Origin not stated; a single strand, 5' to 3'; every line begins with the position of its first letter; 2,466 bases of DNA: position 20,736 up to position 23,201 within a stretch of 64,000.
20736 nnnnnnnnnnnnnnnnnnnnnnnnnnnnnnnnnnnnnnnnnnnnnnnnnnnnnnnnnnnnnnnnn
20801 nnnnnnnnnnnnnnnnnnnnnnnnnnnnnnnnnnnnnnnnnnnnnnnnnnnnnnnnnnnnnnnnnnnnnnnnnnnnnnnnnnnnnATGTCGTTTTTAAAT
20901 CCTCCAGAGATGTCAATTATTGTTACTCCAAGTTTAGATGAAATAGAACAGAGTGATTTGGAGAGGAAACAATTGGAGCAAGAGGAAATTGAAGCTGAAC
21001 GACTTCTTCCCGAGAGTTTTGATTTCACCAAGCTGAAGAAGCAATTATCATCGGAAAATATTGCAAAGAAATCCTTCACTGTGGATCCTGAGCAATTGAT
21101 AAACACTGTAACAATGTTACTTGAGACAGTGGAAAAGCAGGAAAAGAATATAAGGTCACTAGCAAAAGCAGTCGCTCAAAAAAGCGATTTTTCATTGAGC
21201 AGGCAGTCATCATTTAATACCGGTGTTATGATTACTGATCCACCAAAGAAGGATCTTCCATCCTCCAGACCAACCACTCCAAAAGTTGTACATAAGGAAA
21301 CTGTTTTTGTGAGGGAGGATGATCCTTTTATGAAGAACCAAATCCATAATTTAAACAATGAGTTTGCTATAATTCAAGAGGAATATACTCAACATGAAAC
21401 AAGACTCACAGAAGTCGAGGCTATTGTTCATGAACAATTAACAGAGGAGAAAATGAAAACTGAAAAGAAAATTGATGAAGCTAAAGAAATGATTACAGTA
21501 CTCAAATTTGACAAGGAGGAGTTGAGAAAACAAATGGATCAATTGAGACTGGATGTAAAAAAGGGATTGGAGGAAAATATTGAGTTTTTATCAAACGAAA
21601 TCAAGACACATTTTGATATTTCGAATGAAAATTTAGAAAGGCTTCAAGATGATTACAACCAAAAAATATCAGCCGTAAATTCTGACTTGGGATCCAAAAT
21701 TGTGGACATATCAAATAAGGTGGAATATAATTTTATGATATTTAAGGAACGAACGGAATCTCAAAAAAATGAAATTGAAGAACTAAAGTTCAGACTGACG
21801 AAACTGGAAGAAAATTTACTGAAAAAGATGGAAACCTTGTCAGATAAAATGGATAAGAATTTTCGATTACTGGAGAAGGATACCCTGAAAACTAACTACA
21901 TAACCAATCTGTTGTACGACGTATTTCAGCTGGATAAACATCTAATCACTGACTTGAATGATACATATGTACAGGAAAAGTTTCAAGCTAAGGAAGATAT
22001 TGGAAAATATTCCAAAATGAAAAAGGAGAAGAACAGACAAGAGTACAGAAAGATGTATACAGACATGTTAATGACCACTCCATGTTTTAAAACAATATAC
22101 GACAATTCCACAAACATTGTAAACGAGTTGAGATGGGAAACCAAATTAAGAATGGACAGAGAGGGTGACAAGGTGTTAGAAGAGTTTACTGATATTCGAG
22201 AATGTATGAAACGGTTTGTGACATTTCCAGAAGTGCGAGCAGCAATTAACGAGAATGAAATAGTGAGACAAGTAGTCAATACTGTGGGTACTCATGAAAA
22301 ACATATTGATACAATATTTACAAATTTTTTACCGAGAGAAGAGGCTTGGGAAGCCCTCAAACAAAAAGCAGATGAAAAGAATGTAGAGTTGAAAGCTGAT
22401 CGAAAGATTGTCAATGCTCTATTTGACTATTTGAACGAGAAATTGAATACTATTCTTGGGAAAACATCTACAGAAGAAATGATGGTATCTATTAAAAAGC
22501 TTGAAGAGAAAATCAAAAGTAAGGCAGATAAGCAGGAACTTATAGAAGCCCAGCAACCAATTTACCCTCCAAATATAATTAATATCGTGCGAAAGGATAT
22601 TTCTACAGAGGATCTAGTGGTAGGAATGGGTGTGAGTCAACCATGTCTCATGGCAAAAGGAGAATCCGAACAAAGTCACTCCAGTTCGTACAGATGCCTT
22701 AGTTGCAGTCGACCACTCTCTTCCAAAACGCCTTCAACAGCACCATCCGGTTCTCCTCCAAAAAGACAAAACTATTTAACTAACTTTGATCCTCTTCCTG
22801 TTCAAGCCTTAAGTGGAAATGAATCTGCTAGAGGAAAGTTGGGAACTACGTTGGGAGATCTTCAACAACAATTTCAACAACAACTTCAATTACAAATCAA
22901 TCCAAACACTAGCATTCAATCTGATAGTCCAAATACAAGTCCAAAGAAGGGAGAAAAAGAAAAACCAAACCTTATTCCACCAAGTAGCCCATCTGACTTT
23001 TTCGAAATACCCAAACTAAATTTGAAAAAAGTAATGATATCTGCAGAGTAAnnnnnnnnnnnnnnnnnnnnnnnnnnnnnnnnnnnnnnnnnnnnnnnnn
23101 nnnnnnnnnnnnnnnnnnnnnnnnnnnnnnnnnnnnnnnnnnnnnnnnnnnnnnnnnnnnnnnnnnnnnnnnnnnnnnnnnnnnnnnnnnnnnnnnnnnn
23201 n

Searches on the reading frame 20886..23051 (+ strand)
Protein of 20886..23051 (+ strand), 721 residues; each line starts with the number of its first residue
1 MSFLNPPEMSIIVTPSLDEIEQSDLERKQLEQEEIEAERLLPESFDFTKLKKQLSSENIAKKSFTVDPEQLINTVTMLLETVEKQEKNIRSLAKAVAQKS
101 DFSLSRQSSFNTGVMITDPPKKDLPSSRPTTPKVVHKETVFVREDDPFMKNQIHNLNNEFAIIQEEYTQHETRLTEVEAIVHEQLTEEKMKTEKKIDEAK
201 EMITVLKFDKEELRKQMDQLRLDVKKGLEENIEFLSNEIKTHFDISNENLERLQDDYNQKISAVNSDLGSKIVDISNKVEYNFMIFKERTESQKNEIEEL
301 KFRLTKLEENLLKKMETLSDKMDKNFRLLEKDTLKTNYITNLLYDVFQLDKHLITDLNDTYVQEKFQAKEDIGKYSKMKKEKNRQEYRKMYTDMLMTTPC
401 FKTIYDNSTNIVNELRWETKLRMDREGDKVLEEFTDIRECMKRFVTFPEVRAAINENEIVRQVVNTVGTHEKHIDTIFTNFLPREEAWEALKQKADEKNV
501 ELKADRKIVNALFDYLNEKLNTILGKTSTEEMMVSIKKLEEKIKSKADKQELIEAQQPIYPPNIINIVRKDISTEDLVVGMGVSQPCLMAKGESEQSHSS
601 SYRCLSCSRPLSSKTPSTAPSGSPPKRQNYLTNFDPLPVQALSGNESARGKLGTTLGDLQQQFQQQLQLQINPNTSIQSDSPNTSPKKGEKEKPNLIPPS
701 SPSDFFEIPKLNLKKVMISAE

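Call 38: search_protein_families(library=pfam, proteins=[window:20886-23051:+], max_evalue=0.000001)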
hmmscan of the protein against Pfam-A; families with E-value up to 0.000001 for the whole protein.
window:20886-23051:+ (721 aa): 0 families

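Call 41: search_protein_families(library=pfam, proteins=[window:20886-23051:+], max_evalue=0.01)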
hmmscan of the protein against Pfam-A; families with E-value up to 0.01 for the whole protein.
window:20886-23051:+ (721 aa): 1 family
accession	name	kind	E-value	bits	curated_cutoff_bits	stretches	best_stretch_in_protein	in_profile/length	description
PF16043.11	DUF4795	-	2.5e-05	24.2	34.8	1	484-618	61-188/208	Domain of unknown function (DUF4795)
